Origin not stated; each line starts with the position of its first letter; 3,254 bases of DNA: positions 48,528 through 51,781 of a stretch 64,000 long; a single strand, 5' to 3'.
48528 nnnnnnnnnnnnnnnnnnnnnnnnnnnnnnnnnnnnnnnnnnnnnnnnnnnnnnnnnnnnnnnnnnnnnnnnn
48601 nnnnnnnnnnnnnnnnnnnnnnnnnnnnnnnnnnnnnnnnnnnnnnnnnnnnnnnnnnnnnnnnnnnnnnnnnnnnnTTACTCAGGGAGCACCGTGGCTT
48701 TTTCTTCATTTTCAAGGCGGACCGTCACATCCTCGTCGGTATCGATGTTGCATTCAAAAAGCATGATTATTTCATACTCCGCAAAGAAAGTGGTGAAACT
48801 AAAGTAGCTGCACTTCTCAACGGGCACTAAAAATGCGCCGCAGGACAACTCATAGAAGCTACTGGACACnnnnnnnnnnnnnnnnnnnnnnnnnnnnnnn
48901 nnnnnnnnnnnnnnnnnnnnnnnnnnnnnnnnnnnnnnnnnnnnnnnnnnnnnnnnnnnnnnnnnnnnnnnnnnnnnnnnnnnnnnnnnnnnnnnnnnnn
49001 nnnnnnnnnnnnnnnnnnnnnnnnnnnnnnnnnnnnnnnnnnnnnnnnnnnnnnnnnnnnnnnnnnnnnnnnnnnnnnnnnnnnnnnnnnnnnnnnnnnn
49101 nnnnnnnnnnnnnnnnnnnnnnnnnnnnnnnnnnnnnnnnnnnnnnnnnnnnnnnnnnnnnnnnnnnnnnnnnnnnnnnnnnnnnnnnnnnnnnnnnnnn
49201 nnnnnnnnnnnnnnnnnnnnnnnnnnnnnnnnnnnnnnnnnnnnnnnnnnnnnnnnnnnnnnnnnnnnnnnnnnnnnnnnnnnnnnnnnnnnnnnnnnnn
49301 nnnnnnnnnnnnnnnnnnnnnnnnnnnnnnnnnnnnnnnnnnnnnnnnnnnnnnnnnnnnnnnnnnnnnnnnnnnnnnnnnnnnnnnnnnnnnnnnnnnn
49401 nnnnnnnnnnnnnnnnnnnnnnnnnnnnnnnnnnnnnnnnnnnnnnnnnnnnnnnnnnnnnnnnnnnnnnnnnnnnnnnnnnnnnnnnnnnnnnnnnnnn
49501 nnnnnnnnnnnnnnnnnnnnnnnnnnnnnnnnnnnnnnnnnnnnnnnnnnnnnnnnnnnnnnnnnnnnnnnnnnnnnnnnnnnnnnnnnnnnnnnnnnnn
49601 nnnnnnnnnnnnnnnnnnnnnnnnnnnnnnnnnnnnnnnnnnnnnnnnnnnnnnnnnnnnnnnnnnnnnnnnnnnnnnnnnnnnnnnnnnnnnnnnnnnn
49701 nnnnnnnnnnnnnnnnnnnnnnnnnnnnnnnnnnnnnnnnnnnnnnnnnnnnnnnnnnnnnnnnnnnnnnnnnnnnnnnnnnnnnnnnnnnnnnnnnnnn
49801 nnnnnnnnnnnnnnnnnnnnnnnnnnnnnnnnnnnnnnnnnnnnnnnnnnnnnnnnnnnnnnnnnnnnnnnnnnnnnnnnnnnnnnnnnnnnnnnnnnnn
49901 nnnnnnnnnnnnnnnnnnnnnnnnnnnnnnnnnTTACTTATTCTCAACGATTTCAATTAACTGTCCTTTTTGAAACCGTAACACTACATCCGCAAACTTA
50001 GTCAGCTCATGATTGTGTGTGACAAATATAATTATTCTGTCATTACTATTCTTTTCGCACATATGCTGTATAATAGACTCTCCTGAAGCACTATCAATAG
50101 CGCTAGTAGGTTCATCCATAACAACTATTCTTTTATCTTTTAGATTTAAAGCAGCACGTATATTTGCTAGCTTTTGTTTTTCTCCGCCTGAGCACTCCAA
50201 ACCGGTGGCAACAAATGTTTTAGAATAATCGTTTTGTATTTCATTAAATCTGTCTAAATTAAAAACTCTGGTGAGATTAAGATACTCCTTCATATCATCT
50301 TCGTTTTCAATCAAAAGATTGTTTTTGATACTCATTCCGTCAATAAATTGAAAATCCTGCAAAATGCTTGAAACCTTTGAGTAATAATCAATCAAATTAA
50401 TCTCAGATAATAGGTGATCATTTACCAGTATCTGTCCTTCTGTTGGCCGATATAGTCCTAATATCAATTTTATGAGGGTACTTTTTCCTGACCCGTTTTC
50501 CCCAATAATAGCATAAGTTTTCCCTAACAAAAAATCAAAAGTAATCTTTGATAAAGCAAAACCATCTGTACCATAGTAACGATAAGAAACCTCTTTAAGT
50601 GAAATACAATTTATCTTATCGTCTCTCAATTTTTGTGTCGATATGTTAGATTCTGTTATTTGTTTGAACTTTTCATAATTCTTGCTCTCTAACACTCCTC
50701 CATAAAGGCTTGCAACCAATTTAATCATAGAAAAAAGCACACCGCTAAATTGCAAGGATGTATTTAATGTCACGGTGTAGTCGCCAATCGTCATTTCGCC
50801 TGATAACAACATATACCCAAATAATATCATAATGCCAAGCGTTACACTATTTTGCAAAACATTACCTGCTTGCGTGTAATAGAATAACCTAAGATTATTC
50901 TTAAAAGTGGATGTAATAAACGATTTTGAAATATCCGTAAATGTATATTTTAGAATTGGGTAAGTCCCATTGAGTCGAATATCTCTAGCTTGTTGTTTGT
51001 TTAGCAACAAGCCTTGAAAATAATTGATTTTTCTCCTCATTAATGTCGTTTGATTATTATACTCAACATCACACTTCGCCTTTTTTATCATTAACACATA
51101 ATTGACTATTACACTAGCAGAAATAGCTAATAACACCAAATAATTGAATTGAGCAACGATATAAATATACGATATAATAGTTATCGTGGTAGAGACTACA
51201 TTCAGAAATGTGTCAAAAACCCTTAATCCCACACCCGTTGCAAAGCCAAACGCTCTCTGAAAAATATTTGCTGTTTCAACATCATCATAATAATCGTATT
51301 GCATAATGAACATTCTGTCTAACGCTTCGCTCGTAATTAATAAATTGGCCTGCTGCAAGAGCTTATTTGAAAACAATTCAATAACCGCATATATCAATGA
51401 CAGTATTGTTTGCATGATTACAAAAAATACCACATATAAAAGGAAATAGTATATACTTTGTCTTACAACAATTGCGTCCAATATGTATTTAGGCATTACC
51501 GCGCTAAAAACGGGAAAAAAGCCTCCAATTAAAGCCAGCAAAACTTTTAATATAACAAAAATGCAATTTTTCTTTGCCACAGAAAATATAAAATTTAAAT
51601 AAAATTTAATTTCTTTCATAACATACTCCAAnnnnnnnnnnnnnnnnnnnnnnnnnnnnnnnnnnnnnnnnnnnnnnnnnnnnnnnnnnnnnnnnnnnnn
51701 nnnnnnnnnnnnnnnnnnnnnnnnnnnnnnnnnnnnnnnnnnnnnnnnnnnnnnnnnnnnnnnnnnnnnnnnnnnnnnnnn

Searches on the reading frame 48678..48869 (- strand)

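Call 3: search_protein_families(library=pfam, proteins=[window:48678-48869:-], max_evalue=0.1)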
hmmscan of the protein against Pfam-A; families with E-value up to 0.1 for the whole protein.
window:48678-48869:- (63 aa): 1 family
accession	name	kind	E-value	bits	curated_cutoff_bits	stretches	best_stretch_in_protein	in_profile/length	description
PF07865.16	DUF1652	-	0.077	13.3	23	0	38-58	16-36/67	Protein of unknown function (DUF1652)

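Call 4: search_protein_families(library=ncbifam, proteins=[window:48678-48869:-], max_evalue=0.1)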
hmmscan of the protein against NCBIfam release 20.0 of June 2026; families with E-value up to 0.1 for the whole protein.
window:48678-48869:- (63 aa): 0 families

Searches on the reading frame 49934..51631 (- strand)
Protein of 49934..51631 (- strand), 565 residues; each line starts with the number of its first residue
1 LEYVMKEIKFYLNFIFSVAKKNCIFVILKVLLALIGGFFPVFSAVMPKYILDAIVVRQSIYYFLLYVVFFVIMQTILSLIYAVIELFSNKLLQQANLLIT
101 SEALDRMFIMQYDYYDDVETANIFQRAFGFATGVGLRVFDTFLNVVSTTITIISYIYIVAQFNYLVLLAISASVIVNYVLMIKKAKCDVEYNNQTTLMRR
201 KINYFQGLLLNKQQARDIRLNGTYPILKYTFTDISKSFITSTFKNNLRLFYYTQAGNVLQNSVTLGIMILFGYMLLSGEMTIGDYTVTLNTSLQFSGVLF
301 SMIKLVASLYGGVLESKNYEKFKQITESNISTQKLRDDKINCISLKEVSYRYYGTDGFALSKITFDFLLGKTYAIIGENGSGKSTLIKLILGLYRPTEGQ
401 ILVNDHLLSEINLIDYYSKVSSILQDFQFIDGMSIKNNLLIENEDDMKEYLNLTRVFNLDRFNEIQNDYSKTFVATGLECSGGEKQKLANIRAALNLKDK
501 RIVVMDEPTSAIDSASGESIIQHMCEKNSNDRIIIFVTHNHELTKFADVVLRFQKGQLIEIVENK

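Call 3: search_protein_families(library=pfam, proteins=[window:49934-51631:-], max_evalue=0.1)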
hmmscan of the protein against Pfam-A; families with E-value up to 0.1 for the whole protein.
window:49934-51631:- (565 aa): 14 families
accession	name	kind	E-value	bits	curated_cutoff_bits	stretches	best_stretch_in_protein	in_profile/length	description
PF00005.33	ABC_tran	-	6.9e-24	85.4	25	1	360-510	1-137/137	ABC transporter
PF13304.12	AAA_21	-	1.9e-09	38.5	27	2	424-542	184-301/304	AAA domain, putative AbiEii toxin, Type IV TA system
PF02463.25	SMC_N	-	1.2e-07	31.9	40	1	371-554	25-212/220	RecF/RecN/SMC N terminal domain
PF13166.12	AAA_13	-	5.7e-05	22.4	36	1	492-547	519-577/713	AAA domain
PF13555.12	AAA_29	-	0.00069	19.8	27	1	370-387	22-39/61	P-loop containing region of AAA domain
PF12846.13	AAA_10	-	0.014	14.9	27.5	0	373-405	24-56/362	AAA-like domain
PF01926.29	MMR_HSR1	-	0.016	15.8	21.9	0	373-392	2-21/113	50S ribosome-binding GTPase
PF13401.12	AAA_22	-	0.025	15.3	27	0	373-404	8-33/130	AAA domain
PF13476.12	AAA_23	-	0.028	15.5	27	1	362-440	12-95/201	AAA domain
PF19263.5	DUF5906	-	0.037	15.1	27.6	0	375-428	1-56/114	Family of unknown function (DUF5906)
PF01935.23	DUF87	-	0.047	14.2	23.2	1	368-392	21-45/220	Helicase HerA, central domain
PF03193.22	RsgA_GTPase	-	0.065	13.5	30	0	367-392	103-128/174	RsgA GTPase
PF00488.27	MutS_V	-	0.067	13.6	30.2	0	496-553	74-133/188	MutS domain V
PF05729.18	NACHT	-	0.095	13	26.7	0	372-390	2-20/167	NACHT domain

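Call 4: search_protein_families(library=ncbifam, proteins=[window:49934-51631:-], max_evalue=0.1)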
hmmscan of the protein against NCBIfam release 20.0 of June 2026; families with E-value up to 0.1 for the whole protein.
window:49934-51631:- (565 aa): 183 families (the best 25 are shown)
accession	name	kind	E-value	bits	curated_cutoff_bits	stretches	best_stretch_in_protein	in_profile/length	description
TIGR03375.1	type_I_sec_LssB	subfamily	1.3e-42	146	693.1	1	149-559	275-680/696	type I secretion system permease/ATPase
TIGR02203.1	MsbA_lipidA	equivalog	1.1e-40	139.7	602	1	18-560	9-548/572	lipid A export permease/ATP-binding protein MsbA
NF045998.1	cleave_ABC_plasm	equivalog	1.5e-36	125.9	500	1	7-542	140-662/673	Mbov_0121 family peptidase domain-containing ABC transporter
TIGR02857.1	CydD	equivalog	1.7e-35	123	435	1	331-551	310-527/529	thiol reductant ABC exporter subunit CydD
TIGR03796.1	NHLM_micro_ABC1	equivalog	1.9e-35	122.3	853.3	1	21-560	154-691/710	NHLP family bacteriocin export ABC transporter peptidase/permease/ATPase subunit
TIGR00958.1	3a01208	subfamily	1.7e-33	115.9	874.6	1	244-560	379-693/711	antigen peptide transporter 2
NF010178.0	PRK13657.1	equivalog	2.8e-32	111.9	733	1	14-560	13-549/588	glucan ABC transporter ATP-binding protein/ permease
TIGR03608.1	L_ocin_972_ABC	subfamily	1.4e-31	109.6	254.85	1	358-552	12-205/206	putative bacteriocin export ABC transporter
TIGR03797.1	NHLM_micro_ABC2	equivalog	3.9e-31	108.3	709.4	1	11-560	126-664/686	NHLP bacteriocin export ABC transporter permease/ATPase subunit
TIGR02868.1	CydC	equivalog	2.1e-30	105.9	329.05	1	150-540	139-529/530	thiol reductant ABC exporter subunit CydC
NF008364.0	PRK11160.1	equivalog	3e-30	105.3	630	1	145-561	141-555/575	heme ABC transporter ATP-binding protein/permease CydC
TIGR01846.1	type_I_sec_HlyB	subfamily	2e-29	102.4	725.55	1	6-560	121-671/694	type I secretion system permease/ATPase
TIGR04520.1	ECF_ATPase_1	equivalog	5.2e-29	101.5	315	1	343-560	1-216/269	energy-coupling factor transporter ATPase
NF008381.0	PRK11176.1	equivalog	3.4e-28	98.4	867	1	64-560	68-558/582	lipid A ABC transporter ATP-binding protein/permease MsbA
NF045513.1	HepA_fam_ABC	equivalog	4.4e-28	98.1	725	1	58-560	92-588/610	heterocyst formation ABC transporter subunit HepA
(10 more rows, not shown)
